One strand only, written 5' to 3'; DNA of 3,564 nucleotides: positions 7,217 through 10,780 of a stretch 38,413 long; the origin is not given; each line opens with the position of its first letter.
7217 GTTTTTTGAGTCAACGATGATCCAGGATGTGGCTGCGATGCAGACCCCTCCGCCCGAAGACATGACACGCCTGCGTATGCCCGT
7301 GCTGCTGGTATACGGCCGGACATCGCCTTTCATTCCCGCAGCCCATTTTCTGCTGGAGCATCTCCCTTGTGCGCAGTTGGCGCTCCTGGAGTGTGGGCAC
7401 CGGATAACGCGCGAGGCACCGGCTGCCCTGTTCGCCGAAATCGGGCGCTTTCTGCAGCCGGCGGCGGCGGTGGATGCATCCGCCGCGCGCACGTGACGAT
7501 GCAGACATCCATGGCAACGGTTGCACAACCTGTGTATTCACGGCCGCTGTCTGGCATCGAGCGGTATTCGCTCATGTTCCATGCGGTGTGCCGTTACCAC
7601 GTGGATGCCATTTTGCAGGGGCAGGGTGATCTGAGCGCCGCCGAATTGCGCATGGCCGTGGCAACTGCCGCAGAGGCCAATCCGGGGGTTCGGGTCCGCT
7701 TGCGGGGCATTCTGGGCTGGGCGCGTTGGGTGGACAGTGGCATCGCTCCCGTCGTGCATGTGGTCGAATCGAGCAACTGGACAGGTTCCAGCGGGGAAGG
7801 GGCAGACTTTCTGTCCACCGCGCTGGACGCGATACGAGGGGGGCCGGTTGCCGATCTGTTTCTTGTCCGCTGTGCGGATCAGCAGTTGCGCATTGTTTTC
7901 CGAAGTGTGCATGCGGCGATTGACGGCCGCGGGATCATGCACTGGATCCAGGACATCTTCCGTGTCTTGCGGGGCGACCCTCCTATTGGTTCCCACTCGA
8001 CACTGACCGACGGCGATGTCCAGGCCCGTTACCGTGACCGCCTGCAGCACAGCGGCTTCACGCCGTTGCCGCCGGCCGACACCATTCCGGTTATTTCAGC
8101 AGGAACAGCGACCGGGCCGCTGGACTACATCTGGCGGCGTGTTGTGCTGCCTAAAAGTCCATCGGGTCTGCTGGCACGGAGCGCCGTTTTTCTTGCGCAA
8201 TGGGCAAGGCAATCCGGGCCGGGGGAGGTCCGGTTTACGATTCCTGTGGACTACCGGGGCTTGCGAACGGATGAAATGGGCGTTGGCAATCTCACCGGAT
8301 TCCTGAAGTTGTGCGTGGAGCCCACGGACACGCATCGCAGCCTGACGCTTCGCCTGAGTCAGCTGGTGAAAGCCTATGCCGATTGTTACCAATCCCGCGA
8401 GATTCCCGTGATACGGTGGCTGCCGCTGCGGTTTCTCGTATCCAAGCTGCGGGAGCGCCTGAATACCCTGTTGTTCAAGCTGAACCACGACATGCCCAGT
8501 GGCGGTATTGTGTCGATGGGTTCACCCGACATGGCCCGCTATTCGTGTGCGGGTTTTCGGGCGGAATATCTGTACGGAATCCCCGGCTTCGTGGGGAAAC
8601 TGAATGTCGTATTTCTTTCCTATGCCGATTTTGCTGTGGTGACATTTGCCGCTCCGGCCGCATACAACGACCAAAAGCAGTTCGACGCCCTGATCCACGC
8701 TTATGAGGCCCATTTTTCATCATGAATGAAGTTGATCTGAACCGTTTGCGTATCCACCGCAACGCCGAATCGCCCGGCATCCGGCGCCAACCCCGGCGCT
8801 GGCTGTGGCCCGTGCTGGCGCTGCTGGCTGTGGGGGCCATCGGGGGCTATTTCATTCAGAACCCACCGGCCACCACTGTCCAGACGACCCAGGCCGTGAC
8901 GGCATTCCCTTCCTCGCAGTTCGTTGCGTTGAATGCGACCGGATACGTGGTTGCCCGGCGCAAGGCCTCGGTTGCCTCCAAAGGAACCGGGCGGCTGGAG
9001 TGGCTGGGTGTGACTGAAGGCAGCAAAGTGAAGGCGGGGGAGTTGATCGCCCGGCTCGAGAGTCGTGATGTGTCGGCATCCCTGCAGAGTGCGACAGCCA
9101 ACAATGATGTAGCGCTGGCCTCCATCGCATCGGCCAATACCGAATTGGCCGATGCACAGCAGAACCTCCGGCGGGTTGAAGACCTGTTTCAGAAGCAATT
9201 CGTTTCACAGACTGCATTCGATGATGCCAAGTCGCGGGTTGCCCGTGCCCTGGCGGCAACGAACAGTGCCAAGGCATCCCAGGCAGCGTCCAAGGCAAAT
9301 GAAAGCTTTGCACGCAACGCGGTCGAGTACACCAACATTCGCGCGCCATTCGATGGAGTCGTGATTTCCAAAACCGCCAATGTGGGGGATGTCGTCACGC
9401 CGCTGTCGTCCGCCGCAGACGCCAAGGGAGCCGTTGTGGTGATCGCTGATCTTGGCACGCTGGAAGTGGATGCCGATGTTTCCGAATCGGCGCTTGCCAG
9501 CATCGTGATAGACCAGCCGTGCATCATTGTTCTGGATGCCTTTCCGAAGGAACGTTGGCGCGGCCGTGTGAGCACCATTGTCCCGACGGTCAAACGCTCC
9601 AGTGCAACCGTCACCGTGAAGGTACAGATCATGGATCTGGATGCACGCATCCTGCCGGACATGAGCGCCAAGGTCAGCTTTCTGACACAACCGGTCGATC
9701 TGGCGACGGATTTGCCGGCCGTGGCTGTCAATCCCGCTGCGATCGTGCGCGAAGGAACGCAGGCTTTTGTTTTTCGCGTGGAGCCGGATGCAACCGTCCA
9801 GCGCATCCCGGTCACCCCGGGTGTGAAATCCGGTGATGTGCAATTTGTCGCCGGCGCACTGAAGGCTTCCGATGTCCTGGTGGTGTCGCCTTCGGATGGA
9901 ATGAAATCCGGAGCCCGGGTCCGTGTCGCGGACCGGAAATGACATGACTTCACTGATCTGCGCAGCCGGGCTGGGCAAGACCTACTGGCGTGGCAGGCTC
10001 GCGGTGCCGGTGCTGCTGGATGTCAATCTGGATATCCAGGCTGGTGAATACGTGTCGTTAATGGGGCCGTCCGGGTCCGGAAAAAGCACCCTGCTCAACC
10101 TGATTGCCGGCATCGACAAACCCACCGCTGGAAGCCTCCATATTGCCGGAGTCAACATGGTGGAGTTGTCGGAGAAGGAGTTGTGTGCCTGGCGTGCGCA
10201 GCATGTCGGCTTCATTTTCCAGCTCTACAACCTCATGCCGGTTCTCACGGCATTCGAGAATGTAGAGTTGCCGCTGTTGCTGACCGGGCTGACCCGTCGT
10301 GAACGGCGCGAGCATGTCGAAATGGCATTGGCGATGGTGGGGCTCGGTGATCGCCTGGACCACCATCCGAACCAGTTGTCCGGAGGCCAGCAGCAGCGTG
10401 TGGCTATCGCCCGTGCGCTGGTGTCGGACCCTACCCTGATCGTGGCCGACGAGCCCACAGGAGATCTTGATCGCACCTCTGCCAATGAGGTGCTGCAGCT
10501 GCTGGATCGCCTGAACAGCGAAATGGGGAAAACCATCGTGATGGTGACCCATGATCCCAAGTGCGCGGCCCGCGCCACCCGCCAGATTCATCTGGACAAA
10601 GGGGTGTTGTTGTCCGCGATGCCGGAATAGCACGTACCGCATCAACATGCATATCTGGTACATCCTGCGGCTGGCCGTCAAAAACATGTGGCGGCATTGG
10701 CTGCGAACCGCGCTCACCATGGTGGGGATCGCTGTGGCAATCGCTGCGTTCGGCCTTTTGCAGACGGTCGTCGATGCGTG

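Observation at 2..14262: Orphan PKS + glycosyltransferase + condensation-like acyltransferase operon with a built-in envelope exporter: candidate undescribed lipid/glycolipid biosynthesis-and-export system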

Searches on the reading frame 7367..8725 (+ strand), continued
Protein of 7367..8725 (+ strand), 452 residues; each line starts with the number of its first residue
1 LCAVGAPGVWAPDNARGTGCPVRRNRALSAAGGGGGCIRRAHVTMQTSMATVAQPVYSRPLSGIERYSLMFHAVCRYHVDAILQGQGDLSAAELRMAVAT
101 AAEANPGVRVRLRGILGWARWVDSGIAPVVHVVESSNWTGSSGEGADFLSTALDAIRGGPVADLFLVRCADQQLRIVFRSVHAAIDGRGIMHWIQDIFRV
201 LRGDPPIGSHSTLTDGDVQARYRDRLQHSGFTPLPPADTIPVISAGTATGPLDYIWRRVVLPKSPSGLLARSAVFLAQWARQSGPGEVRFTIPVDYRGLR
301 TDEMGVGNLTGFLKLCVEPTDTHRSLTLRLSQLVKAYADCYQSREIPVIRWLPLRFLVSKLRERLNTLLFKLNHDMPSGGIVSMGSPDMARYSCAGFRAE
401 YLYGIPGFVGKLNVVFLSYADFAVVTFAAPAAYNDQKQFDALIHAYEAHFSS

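Call 68: get_annotated_region(hit=H1, flank=9000)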
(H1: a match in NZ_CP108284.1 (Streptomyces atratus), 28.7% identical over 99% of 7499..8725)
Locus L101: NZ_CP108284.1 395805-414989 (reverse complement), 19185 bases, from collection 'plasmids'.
description: Streptomyces atratus strain NBC_00041 plasmid unnamed1, complete sequence
organism: Streptomyces atratus (NCBI taxid 1893)
taxonomy: Bacteria; Actinomycetota; Actinomycetes; Kitasatosporales; Streptomycetaceae; Streptomyces; Streptomyces atratus
host: -; source: -; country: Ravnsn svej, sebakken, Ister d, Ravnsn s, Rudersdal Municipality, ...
typing (MOB-suite, as given by PLSDB): non-mobilizable
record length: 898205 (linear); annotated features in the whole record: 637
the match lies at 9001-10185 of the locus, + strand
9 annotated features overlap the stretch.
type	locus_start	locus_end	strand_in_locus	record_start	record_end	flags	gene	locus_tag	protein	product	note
CDS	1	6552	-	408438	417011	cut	-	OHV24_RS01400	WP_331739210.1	SDR family NAD(P)-dependent oxidoreductase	-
CDS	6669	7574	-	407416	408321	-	-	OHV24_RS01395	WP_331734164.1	menaquinone biosynthesis protein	-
CDS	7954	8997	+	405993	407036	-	-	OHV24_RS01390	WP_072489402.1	TauD/TfdA family dioxygenase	-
CDS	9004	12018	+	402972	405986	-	-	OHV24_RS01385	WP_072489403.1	non-ribosomal peptide synthetase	-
CDS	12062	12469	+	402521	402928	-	-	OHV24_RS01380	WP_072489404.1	hypothetical protein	-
CDS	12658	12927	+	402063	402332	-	-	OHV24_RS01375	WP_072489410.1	hypothetical protein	-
CDS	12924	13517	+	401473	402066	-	-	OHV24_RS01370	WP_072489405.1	sulfocyanin-like copper-binding protein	-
CDS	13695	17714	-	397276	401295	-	-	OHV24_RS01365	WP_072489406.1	type I polyketide synthase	-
CDS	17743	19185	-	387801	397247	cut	-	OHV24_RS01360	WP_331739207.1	type I polyketide synthase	-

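Call 70: find_encoding_contigs(protein=P0102, flank=10000, max_places=1)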
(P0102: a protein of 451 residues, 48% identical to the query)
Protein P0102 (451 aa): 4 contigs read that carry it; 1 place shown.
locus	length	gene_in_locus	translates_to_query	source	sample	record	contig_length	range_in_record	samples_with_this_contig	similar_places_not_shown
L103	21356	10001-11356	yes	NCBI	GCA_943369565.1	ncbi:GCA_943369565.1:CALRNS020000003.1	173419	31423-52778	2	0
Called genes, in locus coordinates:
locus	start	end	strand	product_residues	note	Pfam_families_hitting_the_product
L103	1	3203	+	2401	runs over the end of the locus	PF03060:NMO, PF00109:ketoacyl-synt, PF02801:Ketoacyl-synt_C, PF16197:KAsynt_C_assoc (weak), PF00698:Acyl_transf_1, PF08659:KR, PF00106:adh_short, PF13561:adh_short_C2, +1 more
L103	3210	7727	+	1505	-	PF00109:ketoacyl-synt, PF02801:Ketoacyl-synt_C, PF16197:KAsynt_C_assoc, PF00698:Acyl_transf_1, PF01648:ACPS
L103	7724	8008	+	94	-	-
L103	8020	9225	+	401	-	PF00201:UDPGT, PF06722:EryCIII-like_C, PF04101:Glyco_tran_28_C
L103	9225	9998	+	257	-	PF00561:Abhydrolase_1, PF00975:Thioesterase, PF12146:Hydrolase_4, PF12697:Abhydrolase_6, PF03096:Ndr (weak)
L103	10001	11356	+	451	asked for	-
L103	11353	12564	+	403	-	PF25917:BSH_RND, PF25973:BSH_CzcB, PF25984:BSH_YknX (weak), PF25954:Beta-barrel_RND_2, PF25989:YknX_C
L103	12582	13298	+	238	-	PF00005:ABC_tran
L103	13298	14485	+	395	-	PF12704:MacB_PCD, PF02687:FtsX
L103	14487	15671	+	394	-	PF12704:MacB_PCD, PF02687:FtsX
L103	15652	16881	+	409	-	-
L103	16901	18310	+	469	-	PF02321:OEP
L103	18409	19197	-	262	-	PF00106:adh_short, PF13561:adh_short_C2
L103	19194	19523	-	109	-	PF12680:SnoaL_2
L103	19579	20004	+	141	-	PF01638:HxlR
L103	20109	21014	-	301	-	PF05448:AXE1 (faint), PF06500:FrsA-like, PF01738:DLH (weak), PF02129:Peptidase_S15, PF12146:Hydrolase_4, PF00561:Abhydrolase_1, PF12697:Abhydrolase_6, PF00326:Peptidase_S9, +1 more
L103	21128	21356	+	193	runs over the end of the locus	PF00440:TetR_N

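Call 81: search_protein_representatives(alignment_id=A1)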
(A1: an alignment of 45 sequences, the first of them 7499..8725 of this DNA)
Query: 45 sequences, 406 profile positions. Proteins with E-value up to 0.001 (for the whole library): 787; up to 1e-10: 628; up to 1e-30: 390. The best 150 are listed.
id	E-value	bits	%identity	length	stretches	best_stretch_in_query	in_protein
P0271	1.3e-166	570.8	-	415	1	5-400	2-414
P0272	7.6e-147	505.7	-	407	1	5-401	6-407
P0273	1.3e-145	501.7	-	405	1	2-399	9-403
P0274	6.7e-136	469.7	-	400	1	2-397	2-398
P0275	1.8e-135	468.3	-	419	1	4-403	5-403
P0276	1.7e-130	451.9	-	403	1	4-402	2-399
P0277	3.1e-130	451.0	-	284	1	124-403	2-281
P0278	3.3e-119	414.7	-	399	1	4-400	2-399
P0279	8.2e-114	396.9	-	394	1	7-398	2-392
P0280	2.0e-110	385.8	-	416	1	5-402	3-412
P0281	2.0e-108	379.2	-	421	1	6-401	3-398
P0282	7.9e-101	354.2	-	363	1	5-295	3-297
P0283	2.0e-92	326.5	-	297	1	122-400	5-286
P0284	1.4e-84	300.7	-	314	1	67-303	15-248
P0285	3.6e-84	299.3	-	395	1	4-396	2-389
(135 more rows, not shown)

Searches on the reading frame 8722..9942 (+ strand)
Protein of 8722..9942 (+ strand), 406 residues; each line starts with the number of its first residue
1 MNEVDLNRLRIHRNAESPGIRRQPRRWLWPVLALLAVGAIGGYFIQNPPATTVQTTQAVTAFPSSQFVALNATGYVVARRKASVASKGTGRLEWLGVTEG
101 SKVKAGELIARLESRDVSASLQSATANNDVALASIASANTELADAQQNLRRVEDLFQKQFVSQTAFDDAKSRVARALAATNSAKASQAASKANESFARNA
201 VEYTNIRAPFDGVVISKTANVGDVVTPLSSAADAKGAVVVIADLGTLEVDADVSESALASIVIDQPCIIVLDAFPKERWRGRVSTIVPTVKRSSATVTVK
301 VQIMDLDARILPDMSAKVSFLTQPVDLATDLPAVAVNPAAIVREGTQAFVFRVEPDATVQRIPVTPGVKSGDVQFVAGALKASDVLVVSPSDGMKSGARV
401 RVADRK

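Call 4: search_protein_families(library=pfam, proteins=[window:8722-9942:+], max_evalue=0.01)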
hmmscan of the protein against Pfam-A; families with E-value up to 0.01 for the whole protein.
window:8722-9942:+ (406 aa): 6 families
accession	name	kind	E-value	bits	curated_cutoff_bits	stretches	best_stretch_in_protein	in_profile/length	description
PF16576.10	HlyD_D23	-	2.5e-22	79.7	30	1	72-316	8-214/214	Barrel-sandwich domain of CusB or HlyD membrane-fusion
PF13437.12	HlyD_3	-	1.3e-11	45.6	22.2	1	206-305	2-95/106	HlyD family secretion protein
PF17874.7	TPR_MalT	-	0.00028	20.7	45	1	125-201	160-238/336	MalT-like TPR region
PF01551.29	Peptidase_M23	-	0.0011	19.5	28.7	0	45-117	8-77/96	Peptidase family M23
PF02321.23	OEP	-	0.0028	17.9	22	1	102-192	90-180/187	Outer membrane efflux protein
PF13533.13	Biotin_lipoyl_2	-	0.0065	16.7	29.8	0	84-113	3-32/32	Biotin-lipoyl like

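Call 5: search_protein_families(library=ncbifam, proteins=[window:8722-9942:+], max_evalue=0.01)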
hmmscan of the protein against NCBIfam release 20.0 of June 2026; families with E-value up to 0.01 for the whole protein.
window:8722-9942:+ (406 aa): 19 families
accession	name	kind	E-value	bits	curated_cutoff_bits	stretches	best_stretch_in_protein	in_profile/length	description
TIGR01730.1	RND_mfp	subfamily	5.9e-51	173.3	94.9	1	68-402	13-321/322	efflux RND transporter periplasmic adaptor subunit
TIGR00999.1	8a0102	subfamily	3.5e-30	105.1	319.3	1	100-388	1-264/271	CzcB/NccB family metal efflux transporter periplasmic adaptor subunit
NF008606.0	PRK11578.1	equivalog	3.4e-27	95.5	342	1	24-387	8-361/371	macrolide transporter subunit MacA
NF008589.1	PRK11556.1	equivalog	2e-21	76.4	391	1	52-403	55-388/392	MdtA/MuxA family multidrug efflux RND transporter periplasmic adaptor subunit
TIGR00998.1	8a0101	subfamily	4.4e-15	55.5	390.8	1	132-289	114-284/334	EmrA/EmrK family multidrug efflux transporter periplasmic adaptor subunit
NF002939.0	PRK03598.1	equivalog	1.7e-14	53.8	393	2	77-137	40-100/332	secretion protein HlyD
NF007785.0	PRK10476.1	equivalog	2.4e-14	52.9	376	2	120-287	108-285/347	multidrug transporter subunit MdtN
NF007132.1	PRK09578.1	equivalog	4.4e-12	45.5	512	1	25-222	10-196/396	MexX/AxyX family multidrug efflux RND transporter periplasmic adaptor subunit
NF033138.2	RND-peri-MexC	equivalog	5.7e-12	45.4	625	1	50-403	32-372/375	MexC family multidrug efflux RND transporter periplasmic adaptor subunit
TIGR02971.1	heterocyst_DevB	subfamily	8.7e-12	45.1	129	2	85-169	20-104/327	ABC exporter membrane fusion protein, DevB family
TIGR01843.1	type_I_hlyD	subfamily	2e-11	43.5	208.65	2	71-148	32-110/422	HlyD family type I secretion periplasmic adaptor subunit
NF000272.2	OqxA_adapt_sub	exception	6.6e-08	31.9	835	1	47-389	36-365/391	multidrug efflux RND transporter periplasmic adaptor subunit OqxA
NF011604.1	PRK15030.1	equivalog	2.1e-06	27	765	1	71-226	55-196/397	multidrug efflux RND transporter periplasmic adaptor subunit AcrA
NF045904.1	RND-peri-MexE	equivalog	2.8e-06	26.5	714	1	47-400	32-366/390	multidrug efflux RND transporter periplasmic adaptor subunit MexE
NF011715.0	PRK15136.1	equivalog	4e-06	25.7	563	1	126-284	120-290/390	multidrug efflux MFS transporter periplasmic adaptor subunit EmrA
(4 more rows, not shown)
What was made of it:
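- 8722..9942 (+): Gene 7: periplasmic membrane-fusion (adaptor) protein with an N-terminal TM helix. TIGR01730 at 173 bits against a cut-off of 94.9; HlyD_D23 (calls 4, 5).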

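Call 10: find_encoding_contigs(protein=window:8722-9942:+, flank=10000, max_places=6)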
Protein window:8722-9942:+ (406 aa): 23 contigs read that carry it; 6 places shown.
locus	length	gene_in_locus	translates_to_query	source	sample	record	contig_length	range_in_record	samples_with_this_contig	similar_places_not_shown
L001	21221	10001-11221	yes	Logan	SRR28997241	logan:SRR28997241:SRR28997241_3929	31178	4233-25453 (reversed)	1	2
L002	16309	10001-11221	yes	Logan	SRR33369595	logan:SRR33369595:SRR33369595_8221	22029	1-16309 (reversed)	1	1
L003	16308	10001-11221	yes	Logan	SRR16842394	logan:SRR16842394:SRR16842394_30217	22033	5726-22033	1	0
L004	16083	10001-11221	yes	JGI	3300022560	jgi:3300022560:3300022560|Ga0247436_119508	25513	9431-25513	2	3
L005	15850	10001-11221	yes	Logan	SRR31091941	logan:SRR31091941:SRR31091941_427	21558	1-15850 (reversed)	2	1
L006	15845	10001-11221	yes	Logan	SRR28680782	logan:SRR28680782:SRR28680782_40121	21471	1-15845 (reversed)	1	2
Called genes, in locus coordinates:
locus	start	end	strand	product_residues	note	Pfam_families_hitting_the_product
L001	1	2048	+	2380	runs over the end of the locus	PF03060:NMO, PF00109:ketoacyl-synt, PF02801:Ketoacyl-synt_C, PF16197:KAsynt_C_assoc (weak), PF00698:Acyl_transf_1, PF08659:KR, PF00106:adh_short, PF13561:adh_short_C2 (weak), +1 more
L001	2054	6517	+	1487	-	PF00109:ketoacyl-synt, PF02801:Ketoacyl-synt_C, PF16197:KAsynt_C_assoc, PF00698:Acyl_transf_1, PF14765:PS-DH, PF01648:ACPS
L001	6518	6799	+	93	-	-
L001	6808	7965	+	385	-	PF00201:UDPGT, PF06722:EryCIII-like_C, PF04101:Glyco_tran_28_C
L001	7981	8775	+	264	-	PF07819:PGAP1 (weak), PF00561:Abhydrolase_1, PF12146:Hydrolase_4, PF12697:Abhydrolase_6, PF10230:LIDHydrolase (weak)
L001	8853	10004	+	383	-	-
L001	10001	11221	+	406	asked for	PF25917:BSH_RND, PF25973:BSH_CzcB (weak), PF25954:Beta-barrel_RND_2, PF25989:YknX_C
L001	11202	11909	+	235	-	PF00005:ABC_tran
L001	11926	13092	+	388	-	PF12704:MacB_PCD, PF02687:FtsX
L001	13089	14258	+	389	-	PF12704:MacB_PCD, PF02687:FtsX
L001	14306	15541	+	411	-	-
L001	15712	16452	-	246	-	PF14347:DUF4399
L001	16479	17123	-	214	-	PF03466:LysR_substrate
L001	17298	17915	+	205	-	PF08722:Tn7_TnsA-like_N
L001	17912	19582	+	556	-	PF09299:Mu-transpos_C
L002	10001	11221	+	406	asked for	PF25917:BSH_RND, PF25973:BSH_CzcB (weak), PF25954:Beta-barrel_RND_2, PF25989:YknX_C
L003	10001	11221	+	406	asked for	PF25917:BSH_RND, PF25973:BSH_CzcB (weak), PF25954:Beta-barrel_RND_2, PF25989:YknX_C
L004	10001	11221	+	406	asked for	PF25917:BSH_RND, PF25973:BSH_CzcB (weak), PF25954:Beta-barrel_RND_2, PF25989:YknX_C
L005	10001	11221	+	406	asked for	PF25917:BSH_RND, PF25973:BSH_CzcB (weak), PF25954:Beta-barrel_RND_2, PF25989:YknX_C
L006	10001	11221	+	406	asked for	PF25917:BSH_RND, PF25973:BSH_CzcB (weak), PF25954:Beta-barrel_RND_2, PF25989:YknX_C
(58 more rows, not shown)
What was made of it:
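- Tried and rejected: The break is better explained by a Tn7-like element inserted at that tRNA in the sibling strain (call 10).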

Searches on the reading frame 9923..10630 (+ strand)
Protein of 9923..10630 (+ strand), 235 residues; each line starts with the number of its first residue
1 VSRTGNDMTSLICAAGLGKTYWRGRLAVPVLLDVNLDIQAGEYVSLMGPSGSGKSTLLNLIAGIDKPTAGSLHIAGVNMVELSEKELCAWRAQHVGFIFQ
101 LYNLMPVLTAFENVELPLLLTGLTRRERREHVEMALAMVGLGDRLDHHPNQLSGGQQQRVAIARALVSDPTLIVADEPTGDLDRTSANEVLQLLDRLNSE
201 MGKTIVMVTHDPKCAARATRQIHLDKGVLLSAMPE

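Call 4: search_protein_families(library=pfam, proteins=[window:9923-10630:+], max_evalue=0.01)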
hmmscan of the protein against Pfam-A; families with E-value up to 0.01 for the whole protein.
window:9923-10630:+ (235 aa): 10 families
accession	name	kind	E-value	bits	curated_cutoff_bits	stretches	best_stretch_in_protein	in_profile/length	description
PF00005.33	ABC_tran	-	1.9e-36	126.1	25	1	33-179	3-136/137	ABC transporter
PF13304.12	AAA_21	-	4.5e-05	24.1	27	0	46-73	4-34/304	AAA domain, putative AbiEii toxin, Type IV TA system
PF02463.25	SMC_N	-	0.00027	20.9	40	0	149-222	134-209/220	RecF/RecN/SMC N terminal domain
PF13481.12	AAA_25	-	0.00039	20.6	27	0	38-58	30-50/195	AAA domain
PF13555.12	AAA_29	-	0.00055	20.1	27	1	37-58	18-39/61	P-loop containing region of AAA domain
PF13191.12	AAA_16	-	0.00058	20.8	32.6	1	40-199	23-161/167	AAA ATPase domain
PF03193.22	RsgA_GTPase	-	0.00083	19.7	30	1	41-63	106-128/174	RsgA GTPase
PF13238.12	AAA_18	-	0.0026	18.7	29.4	0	46-114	3-66/128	AAA domain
PF05729.18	NACHT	-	0.005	17.1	26.7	0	43-62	2-21/167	NACHT domain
PF00004.35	AAA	-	0.0072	17.2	21.2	0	45-88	2-35/131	ATPase family associated with various cellular activities (AAA)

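Call 5: search_protein_families(library=ncbifam, proteins=[window:9923-10630:+], max_evalue=0.01)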
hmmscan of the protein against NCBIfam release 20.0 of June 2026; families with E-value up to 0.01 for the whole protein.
window:9923-10630:+ (235 aa): 192 families (the best 25 are shown)
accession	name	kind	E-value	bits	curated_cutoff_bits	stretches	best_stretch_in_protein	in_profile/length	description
TIGR02211.1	LolD_lipo_ex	equivalog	1e-69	234.5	307.75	1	12-229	2-219/221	lipoprotein-releasing ABC transporter ATP-binding protein LolD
NF007826.0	PRK10535.1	equivalog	2.9e-69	234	966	1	8-232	1-224/648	macrolide ABC transporter ATP-binding protein/permease MacB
NF038007.1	ABC_ATP_DarD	equivalog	3.2e-66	222.9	375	1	19-228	9-217/218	darobactin export ABC transporter ATP-binding protein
NF007879.0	PRK10584.1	equivalog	5.3e-64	216.1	336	1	18-229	13-224/228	putative ABC transporter ATP-binding protein YbbA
TIGR02982.1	heterocyst_DevA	subfamily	1.3e-63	214.5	295.8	1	16-229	6-219/220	ABC exporter ATP-binding subunit, DevA family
NF008639.0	PRK11629.1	equivalog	3.1e-62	210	360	1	11-230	6-225/234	lipoprotein-releasing ABC transporter ATP-binding protein LolD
TIGR02673.1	FtsE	equivalog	4.6e-62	209.5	264.85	1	27-227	14-213/214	cell division ATP-binding protein FtsE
TIGR03608.1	L_ocin_972_ABC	subfamily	6.9e-57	192.2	254.85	1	30-224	13-206/206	putative bacteriocin export ABC transporter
TIGR03265.1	PhnT2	equivalog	9.4e-51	173.1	457.7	1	30-216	19-199/353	putative 2-aminoethylphosphonate ABC transporter ATP-binding protein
NF040933.2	ABC_arch_GlcV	equivalog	1.1e-50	172.5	450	1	15-215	6-205/357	glucose ABC transporter ATP-binding protein GlcV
NF007027.0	PRK09493.1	equivalog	4.9e-49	166.9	379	1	28-229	14-214/240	glutamine ABC transporter ATP-binding protein GlnQ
TIGR02314.1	ABC_MetN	equivalog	6.8e-49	166.7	499.7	1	18-222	8-211/343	methionine ABC transporter ATP-binding protein MetN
TIGR01186.1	proV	subfamily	2e-48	165.4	326.6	1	33-222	11-200/363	betaine/proline/choline family ABC transporter ATP-binding protein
TIGR02315.1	ABC_phnC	equivalog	6.6e-47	160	266.1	1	29-227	16-222/243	phosphonate ABC transporter ATP-binding protein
TIGR00968.1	3a0106s01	subfamily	7.8e-47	159.8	342.75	1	30-222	15-201/237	sulfate ABC transporter ATP-binding protein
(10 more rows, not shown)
